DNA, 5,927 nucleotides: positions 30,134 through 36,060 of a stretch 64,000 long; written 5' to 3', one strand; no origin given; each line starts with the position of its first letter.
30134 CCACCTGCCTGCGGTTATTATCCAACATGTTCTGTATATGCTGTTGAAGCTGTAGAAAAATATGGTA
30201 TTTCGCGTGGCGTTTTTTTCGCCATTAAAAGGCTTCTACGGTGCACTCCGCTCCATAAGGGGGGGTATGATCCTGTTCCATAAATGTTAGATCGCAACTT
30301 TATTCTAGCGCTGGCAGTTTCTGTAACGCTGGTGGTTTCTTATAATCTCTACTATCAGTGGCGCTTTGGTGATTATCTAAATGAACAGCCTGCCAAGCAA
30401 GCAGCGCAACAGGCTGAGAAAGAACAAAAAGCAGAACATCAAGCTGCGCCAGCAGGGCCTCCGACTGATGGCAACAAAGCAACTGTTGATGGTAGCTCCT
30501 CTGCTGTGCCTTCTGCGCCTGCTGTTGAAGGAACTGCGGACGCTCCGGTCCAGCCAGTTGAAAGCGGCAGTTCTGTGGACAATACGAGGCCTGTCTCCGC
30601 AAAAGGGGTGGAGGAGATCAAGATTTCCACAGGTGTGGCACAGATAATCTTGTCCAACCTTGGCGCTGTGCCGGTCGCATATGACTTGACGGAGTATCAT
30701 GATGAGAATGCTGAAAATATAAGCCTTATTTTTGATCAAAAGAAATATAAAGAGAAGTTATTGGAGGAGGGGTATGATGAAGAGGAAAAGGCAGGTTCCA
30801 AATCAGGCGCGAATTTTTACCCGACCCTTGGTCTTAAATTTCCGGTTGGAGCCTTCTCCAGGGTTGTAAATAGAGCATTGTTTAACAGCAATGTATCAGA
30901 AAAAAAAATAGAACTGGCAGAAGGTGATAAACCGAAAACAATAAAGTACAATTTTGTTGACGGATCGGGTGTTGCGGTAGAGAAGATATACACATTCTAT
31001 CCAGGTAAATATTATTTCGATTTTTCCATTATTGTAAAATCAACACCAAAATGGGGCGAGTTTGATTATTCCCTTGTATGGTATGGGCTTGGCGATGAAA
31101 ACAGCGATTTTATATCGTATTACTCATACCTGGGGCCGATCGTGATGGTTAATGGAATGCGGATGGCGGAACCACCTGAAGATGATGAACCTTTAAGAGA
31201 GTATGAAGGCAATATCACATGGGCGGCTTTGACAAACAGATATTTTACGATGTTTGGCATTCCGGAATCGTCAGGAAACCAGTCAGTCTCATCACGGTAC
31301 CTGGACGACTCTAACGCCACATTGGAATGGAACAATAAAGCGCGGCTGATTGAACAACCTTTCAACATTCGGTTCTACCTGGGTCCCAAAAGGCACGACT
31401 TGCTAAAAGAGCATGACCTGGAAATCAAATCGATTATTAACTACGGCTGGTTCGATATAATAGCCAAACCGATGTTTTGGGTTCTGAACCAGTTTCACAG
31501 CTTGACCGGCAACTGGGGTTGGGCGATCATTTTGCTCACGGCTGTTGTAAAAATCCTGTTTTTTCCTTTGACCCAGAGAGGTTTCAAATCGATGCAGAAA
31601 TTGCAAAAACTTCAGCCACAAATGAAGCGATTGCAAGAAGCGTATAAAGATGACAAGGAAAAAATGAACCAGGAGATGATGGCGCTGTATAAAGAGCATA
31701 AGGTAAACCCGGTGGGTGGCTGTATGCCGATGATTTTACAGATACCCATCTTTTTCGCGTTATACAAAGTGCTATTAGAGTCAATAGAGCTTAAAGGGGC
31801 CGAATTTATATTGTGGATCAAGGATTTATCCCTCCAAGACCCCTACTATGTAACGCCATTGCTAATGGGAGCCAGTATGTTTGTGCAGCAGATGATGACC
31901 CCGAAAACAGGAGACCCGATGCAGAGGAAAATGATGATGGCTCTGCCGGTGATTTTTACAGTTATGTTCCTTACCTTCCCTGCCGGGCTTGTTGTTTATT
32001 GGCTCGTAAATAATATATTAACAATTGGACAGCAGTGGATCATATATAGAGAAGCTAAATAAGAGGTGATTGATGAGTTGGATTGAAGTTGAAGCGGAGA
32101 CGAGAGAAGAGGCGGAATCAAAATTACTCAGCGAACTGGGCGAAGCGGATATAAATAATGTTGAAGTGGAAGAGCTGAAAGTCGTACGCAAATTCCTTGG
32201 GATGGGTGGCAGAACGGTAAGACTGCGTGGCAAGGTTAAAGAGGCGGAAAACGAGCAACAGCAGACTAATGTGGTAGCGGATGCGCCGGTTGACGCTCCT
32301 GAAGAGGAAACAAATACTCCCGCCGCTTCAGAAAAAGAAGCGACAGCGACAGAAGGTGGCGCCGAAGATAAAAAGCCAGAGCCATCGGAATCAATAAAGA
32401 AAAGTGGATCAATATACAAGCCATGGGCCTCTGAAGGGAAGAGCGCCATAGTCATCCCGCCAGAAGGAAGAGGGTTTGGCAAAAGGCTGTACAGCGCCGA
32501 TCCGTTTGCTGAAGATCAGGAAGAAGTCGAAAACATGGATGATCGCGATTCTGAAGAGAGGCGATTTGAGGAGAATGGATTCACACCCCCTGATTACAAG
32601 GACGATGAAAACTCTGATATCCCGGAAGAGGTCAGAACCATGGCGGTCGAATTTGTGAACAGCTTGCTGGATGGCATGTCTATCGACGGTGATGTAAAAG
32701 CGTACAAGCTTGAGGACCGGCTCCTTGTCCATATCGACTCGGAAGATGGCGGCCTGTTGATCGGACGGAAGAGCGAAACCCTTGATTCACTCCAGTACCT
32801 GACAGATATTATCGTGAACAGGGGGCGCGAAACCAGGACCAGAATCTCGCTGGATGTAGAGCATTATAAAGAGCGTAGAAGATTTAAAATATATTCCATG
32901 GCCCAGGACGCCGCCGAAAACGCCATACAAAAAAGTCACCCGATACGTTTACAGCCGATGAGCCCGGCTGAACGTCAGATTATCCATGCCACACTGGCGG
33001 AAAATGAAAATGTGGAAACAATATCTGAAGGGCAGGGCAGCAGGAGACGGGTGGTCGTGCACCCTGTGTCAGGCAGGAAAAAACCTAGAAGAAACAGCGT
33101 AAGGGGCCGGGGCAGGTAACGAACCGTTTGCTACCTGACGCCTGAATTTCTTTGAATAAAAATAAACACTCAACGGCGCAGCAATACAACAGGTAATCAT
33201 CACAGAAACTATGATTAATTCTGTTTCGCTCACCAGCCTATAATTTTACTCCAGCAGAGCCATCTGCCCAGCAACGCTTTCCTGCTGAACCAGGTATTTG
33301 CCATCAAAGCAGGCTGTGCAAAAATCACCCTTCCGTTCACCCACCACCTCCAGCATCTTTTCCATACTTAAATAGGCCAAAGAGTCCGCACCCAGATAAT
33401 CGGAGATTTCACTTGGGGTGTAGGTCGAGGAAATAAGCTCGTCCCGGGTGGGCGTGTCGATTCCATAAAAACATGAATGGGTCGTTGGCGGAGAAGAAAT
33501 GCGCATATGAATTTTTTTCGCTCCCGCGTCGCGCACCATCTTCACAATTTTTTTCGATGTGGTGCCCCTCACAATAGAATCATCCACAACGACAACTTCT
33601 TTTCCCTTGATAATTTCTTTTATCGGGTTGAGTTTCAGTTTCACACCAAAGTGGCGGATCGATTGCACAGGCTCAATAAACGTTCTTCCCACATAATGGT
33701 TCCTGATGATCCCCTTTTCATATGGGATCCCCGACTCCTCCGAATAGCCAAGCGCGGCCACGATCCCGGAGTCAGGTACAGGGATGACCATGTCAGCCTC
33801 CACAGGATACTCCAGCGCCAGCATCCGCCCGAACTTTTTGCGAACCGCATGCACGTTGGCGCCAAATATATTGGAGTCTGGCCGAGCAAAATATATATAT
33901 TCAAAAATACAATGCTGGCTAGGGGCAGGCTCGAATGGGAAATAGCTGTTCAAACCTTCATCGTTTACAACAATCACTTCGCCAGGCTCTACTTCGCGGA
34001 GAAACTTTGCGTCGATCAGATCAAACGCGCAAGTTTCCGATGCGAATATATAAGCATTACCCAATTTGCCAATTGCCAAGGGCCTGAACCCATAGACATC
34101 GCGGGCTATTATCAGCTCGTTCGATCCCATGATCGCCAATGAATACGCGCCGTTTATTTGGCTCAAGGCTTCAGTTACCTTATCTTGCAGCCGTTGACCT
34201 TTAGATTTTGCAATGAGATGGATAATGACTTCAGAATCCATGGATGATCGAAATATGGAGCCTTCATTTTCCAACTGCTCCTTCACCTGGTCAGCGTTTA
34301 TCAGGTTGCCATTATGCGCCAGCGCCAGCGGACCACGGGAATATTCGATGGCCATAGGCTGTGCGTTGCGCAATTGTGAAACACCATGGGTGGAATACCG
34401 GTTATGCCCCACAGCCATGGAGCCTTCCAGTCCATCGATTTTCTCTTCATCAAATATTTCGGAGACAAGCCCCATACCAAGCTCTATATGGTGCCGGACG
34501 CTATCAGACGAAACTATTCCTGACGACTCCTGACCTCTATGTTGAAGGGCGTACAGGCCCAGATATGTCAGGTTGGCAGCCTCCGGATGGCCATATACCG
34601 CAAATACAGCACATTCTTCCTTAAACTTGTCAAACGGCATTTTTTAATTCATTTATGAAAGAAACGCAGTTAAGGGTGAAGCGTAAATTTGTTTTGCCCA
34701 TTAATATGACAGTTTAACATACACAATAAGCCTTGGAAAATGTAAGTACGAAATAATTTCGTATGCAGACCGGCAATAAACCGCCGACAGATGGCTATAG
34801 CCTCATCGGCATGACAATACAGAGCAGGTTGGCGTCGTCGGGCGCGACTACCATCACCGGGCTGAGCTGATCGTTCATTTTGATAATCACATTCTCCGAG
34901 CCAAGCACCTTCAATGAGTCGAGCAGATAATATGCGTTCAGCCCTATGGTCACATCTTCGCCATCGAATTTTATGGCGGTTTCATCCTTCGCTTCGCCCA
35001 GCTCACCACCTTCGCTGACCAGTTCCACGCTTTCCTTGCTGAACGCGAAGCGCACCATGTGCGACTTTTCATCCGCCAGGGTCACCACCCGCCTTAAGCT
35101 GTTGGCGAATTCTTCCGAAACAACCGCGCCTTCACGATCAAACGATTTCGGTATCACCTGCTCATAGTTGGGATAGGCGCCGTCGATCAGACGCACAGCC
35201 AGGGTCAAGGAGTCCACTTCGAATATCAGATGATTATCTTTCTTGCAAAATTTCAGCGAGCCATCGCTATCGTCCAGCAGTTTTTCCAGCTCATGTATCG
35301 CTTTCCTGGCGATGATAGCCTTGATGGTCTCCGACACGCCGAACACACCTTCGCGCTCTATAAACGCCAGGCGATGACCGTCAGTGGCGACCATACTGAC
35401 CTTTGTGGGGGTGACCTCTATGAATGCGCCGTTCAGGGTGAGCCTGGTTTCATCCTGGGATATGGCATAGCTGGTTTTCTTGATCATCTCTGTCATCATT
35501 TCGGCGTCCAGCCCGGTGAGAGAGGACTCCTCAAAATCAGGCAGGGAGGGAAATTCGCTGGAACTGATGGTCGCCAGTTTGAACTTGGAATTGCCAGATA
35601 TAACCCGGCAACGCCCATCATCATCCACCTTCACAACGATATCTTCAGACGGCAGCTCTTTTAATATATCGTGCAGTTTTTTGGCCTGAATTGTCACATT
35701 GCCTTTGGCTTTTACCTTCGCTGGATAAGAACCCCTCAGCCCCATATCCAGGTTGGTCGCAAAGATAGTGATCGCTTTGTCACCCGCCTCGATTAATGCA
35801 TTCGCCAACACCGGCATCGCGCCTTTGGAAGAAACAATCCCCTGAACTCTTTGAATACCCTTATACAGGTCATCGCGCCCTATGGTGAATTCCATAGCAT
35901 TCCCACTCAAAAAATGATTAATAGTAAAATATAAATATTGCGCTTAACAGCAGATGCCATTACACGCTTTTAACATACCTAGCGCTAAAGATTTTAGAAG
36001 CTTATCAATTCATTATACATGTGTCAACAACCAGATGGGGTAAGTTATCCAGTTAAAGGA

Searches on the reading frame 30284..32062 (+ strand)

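Call 53: search_protein_families(library=pfam, proteins=[window:30284-32062:+], max_evalue=0.00001)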
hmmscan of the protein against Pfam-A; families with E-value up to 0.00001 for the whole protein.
window:30284-32062:+ (592 aa): 2 families
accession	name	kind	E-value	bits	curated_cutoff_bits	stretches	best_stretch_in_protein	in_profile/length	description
PF02096.25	60KD_IMP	-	3.4e-66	222.7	35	1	411-589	1-163/163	60Kd inner membrane protein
PF14849.12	YidC_periplas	-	3.2e-24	86.8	24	1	196-400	68-283/283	YidC periplasmic domain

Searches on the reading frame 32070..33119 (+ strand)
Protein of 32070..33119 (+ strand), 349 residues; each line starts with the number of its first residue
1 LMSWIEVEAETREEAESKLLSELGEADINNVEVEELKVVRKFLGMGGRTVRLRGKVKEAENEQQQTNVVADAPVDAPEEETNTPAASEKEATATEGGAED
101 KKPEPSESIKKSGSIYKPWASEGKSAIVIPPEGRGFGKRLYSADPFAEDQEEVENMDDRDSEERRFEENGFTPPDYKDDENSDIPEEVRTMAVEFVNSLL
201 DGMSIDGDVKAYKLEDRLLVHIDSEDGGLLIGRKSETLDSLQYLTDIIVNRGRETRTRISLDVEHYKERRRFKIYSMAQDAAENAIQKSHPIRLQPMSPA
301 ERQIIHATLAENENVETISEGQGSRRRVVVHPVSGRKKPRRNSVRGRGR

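Call 53: search_protein_families(library=pfam, proteins=[window:32070-33119:+], max_evalue=0.00001)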
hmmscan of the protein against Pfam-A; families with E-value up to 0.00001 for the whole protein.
window:32070-33119:+ (349 aa): 2 families
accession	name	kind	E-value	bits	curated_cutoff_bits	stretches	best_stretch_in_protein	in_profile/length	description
PF01424.28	R3H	-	9e-15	54.9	26.8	1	275-332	4-60/60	R3H domain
PF13083.13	KH_KhpA-B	-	1.4e-09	38.2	32.1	1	194-259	6-71/73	KhpA/KhpB, KH domain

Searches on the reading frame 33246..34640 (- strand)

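Call 53: search_protein_families(library=pfam, proteins=[window:33246-34640:-], max_evalue=0.00001)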
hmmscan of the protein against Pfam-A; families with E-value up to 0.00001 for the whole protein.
window:33246-34640:- (464 aa): 3 families
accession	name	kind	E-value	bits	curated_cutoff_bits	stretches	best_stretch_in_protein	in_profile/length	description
PF13537.11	GATase_7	-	4.2e-23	82.1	25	1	79-206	1-121/123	Glutamine amidotransferase domain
PF13522.11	GATase_6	-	1.9e-22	80.1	27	1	72-202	9-130/130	Glutamine amidotransferase domain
PF00156.33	Pribosyltran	-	1.1e-06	28.5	26.3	1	278-378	26-119/158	Phosphoribosyl transferase domain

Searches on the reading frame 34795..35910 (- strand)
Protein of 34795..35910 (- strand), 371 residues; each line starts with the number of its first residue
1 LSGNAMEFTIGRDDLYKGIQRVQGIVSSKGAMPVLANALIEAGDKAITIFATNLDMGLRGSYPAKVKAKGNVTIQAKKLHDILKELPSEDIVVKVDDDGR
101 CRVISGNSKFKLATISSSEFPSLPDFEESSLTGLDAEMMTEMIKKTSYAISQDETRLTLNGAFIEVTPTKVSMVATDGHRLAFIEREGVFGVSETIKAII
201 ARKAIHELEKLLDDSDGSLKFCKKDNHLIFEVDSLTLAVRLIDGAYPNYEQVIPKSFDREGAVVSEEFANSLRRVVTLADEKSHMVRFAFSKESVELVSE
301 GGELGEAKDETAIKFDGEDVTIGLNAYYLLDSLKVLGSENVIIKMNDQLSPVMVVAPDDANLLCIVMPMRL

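Call 53: search_protein_families(library=pfam, proteins=[window:34795-35910:-], max_evalue=0.00001)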
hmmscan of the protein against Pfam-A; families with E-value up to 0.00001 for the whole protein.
window:34795-35910:- (371 aa): 3 families
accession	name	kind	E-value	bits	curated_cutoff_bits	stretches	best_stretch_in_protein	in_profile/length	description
PF00712.24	DNA_pol3_beta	-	1.3e-33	116.1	24.4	1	6-124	1-120/120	DNA polymerase III beta subunit, N-terminal domain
PF02767.21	DNA_pol3_beta_2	-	6.6e-26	91.3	27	1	134-248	2-116/116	DNA polymerase III beta subunit, central domain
PF02768.20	DNA_pol3_beta_3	-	2.3e-24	86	27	1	251-370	2-121/121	DNA polymerase III beta subunit, C-terminal domain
